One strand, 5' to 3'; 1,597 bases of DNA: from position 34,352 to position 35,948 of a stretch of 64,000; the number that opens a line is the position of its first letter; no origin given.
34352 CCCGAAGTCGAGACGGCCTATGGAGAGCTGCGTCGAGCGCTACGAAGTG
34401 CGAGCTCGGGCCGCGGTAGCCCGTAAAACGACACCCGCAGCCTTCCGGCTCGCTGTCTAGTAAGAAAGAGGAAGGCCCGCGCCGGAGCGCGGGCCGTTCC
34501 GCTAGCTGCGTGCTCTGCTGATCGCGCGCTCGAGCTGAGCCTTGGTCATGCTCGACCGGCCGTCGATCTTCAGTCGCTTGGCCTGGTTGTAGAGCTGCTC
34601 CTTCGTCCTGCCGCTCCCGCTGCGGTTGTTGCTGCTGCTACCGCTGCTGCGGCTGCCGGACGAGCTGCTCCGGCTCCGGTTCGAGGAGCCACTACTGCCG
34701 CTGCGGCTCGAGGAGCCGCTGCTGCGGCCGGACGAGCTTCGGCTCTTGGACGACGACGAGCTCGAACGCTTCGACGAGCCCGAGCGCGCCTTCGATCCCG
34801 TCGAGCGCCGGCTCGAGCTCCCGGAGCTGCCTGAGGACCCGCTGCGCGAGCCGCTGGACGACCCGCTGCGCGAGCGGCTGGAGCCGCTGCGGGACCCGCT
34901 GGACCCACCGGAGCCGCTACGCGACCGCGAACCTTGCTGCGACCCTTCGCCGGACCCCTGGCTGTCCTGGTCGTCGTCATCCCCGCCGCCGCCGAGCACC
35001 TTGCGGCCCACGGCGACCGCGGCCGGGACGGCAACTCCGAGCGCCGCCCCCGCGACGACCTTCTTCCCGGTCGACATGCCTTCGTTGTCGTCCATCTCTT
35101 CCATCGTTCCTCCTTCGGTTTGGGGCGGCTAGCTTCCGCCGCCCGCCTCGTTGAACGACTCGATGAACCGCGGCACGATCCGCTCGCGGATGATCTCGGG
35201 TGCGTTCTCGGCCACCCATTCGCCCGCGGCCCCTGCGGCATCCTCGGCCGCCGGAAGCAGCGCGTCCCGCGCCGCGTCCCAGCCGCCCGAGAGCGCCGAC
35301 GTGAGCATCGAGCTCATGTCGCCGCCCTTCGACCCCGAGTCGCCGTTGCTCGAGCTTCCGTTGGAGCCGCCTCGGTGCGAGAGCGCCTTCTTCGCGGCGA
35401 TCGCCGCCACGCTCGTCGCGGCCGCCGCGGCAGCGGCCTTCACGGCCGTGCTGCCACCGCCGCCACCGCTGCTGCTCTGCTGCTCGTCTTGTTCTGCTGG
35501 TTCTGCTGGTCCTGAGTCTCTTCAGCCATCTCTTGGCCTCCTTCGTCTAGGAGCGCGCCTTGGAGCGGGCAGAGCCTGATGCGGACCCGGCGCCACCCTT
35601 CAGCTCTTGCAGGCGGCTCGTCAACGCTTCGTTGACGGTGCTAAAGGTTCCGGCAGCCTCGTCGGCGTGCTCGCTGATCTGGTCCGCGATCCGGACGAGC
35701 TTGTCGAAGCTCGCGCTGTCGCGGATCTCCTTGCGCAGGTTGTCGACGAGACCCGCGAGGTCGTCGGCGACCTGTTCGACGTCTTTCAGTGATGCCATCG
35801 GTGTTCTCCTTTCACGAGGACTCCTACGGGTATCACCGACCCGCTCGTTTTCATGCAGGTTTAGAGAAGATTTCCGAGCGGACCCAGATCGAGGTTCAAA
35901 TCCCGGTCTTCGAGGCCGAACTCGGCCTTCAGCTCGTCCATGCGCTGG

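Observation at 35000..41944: A basic-flanked poly-Ala/Gly/Val segment recurs in six different proteins of the gvp locus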

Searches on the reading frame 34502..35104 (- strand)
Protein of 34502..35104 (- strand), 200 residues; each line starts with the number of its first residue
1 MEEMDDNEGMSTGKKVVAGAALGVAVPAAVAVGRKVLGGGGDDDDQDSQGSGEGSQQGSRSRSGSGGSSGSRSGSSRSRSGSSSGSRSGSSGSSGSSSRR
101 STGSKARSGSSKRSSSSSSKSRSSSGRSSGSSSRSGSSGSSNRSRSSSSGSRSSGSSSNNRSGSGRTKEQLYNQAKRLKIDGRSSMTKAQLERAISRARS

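Call 3: search_protein_families(library=pfam, max_evalue=0.01, proteins=[window:34502-35104:-])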
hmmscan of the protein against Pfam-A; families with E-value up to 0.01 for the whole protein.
window:34502-35104:- (200 aa): 1 family
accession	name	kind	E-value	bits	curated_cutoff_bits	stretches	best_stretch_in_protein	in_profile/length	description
PF07498.18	Rho_N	-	0.0056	17.1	24.9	1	169-195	8-34/43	Rho termination factor, N-terminal domain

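Call 4: search_protein_families(library=ncbifam, max_evalue=0.01, proteins=[window:34502-35104:-])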
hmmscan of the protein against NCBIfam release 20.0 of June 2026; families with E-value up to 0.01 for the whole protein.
window:34502-35104:- (200 aa): 0 families

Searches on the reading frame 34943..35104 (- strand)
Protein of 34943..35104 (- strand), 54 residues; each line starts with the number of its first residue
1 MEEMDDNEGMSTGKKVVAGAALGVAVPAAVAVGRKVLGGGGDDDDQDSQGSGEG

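Call 35: find_homologous_proteins(query=window:34943-35104:-, max_evalue=0.01)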
Query seq(54 aa) (54 aa): 12 proteins with E <= 0.01 among 13 candidates.
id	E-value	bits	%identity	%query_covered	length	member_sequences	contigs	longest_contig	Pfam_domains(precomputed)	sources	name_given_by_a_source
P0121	3.7e-19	85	96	87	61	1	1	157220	-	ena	-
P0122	1.4e-10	58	68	98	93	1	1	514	-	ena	-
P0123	8.1e-10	56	71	65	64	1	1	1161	-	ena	-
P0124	4.0e-9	54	67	94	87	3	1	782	-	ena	-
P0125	1.2e-8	52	68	76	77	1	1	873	-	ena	-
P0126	4.0e-8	51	74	72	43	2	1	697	-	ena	-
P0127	5.9e-8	50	78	67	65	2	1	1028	-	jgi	-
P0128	1.5e-7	49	78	67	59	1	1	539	-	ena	-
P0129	1.5e-7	49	65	83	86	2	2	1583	-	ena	-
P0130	2.0e-7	48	73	20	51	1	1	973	-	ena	-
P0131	2.8e-7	48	85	61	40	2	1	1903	-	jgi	-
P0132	2.6e-4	39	86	52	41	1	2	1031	-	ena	-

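Call 36: search_protein_families(library=pfam, max_evalue=10, proteins=[window:34943-35104:-])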
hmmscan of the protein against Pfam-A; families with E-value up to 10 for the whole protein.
seq(54 aa): 0 families

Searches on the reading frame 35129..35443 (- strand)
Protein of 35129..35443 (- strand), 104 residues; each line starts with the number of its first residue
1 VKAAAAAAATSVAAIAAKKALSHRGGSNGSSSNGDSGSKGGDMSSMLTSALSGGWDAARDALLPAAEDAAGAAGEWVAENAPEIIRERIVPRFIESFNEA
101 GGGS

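Call 3: search_protein_families(library=pfam, max_evalue=0.01, proteins=[window:35129-35443:-])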
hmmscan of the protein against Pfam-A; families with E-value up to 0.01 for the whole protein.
window:35129-35443:- (104 aa): 0 families

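Call 4: search_protein_families(library=ncbifam, max_evalue=0.01, proteins=[window:35129-35443:-])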
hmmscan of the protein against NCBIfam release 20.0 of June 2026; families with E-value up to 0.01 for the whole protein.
window:35129-35443:- (104 aa): 0 families

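Call 17: find_homologous_proteins(query=window:35129-35443:-, max_evalue=0.001)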
Query window:35129-35443:- (104 aa): 538 proteins with E <= 0.001 among 927 candidates; the best 120 are listed.
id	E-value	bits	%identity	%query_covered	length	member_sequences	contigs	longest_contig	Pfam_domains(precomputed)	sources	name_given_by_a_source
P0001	2.3e-51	190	95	100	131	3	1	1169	-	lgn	-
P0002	5.8e-47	176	89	84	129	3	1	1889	-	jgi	-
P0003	1.1e-44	169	89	84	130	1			-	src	-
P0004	2.6e-43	164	80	84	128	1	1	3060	-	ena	-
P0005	5.6e-43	163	83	84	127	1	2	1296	-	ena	-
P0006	1.5e-42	162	83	84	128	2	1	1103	-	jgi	jgi:hypothetical protein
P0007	1.5e-42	162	82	87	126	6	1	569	-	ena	-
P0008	2.4e-42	161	78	87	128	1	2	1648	-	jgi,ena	jgi:hypothetical protein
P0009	3.2e-42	161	80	84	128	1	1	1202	-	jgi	jgi:hypothetical protein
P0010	6.0e-42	160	77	85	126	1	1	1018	-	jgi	jgi:hypothetical protein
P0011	9.0e-42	159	80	85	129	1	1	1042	-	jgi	jgi:hypothetical protein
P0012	9.4e-42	159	80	84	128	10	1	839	-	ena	-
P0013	1.4e-41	159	81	87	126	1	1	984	-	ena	-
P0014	2.3e-41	158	76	80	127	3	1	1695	-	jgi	jgi:hypothetical protein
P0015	2.3e-41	158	84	100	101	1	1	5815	-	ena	-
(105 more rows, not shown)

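Call 26: predict_structure(alignment_id=A1)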
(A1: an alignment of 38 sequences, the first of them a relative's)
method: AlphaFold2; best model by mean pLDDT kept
length: 131 residues; sequences in the alignment: 38
mean_pLDDT: 52.0   pTM: 0.20
mean pLDDT of the five models: 52.0, 48.0, 47.7, 47.7, 44.5
residues with pLDDT >= 90: 0; 70-90: 0; 50-70: 87; < 50: 44
segments of 3 or more residues with pLDDT < 50: 15-27, 30-38, 59-66, 95-100
pLDDT, mean of each block of 10 residues (from residue 1): 54 46 46 48 54 50 49 57 55 48 55 57 56 40
secondary structure, 60 per line:
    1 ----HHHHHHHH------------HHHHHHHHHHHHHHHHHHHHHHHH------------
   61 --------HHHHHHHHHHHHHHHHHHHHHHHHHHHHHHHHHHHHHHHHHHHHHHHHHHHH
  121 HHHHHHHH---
elements in order: H5-12 H25-48 H69-128

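Call 36: search_protein_families(library=pfam, max_evalue=10, proteins=[P0001])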
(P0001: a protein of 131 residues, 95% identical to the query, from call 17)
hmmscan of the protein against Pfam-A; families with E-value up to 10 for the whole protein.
P0001 (131 aa): 1 family
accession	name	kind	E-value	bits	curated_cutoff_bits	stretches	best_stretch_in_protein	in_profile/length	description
PF12266.13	DUF3613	-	0.099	13.1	25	1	99-125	29-55/66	Protein of unknown function (DUF3613)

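Call 75: search_solved_structures(query=A1, max_evalue=1)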
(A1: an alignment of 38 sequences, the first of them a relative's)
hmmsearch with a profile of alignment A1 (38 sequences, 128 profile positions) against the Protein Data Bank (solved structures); distinct sequences matched with E-value up to 1: 0.

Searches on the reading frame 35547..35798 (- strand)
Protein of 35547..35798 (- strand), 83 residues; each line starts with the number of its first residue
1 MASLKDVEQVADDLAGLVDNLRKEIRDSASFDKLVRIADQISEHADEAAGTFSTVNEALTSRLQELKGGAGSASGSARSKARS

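Call 3: search_protein_families(library=pfam, max_evalue=0.01, proteins=[window:35547-35798:-])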
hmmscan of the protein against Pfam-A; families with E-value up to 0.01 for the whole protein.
window:35547-35798:- (83 aa): 0 families

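Call 4: search_protein_families(library=ncbifam, max_evalue=0.01, proteins=[window:35547-35798:-])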
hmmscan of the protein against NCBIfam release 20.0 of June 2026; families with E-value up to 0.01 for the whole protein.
window:35547-35798:- (83 aa): 0 families

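Call 36: search_protein_families(library=pfam, max_evalue=10, proteins=[window:35547-35798:-])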
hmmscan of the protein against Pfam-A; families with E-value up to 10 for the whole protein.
window:35547-35798:- (83 aa): 6 families
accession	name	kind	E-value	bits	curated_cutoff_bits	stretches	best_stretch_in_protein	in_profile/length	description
PF20936.3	GCIP_C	-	0.027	15.3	36.2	1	7-56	27-86/106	Grap2 and cyclin-D-interacting, C-terminal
PF01442.23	Apolipoprotein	-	0.034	14.3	90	1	6-68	89-161/190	Apolipoprotein A1/A4/E domain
PF04201.20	TPD52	-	0.05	14.3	25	1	13-68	45-100/108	Tumour protein D52 family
PF11887.13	Mce4_CUP1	-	0.053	13.6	32.6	1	3-58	62-118/222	Cholesterol uptake porter CUP1 of Mce4, putative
PF10473.14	CENP-F_leu_zip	-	0.14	12.6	34.5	1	3-67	11-72/140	Leucine-rich repeats of kinetochore protein Cenp-F/LEK1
PF04513.17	Baculo_PEP_C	-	0.2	12.2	38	1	9-66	31-90/140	Baculovirus polyhedron envelope protein, PEP, C terminus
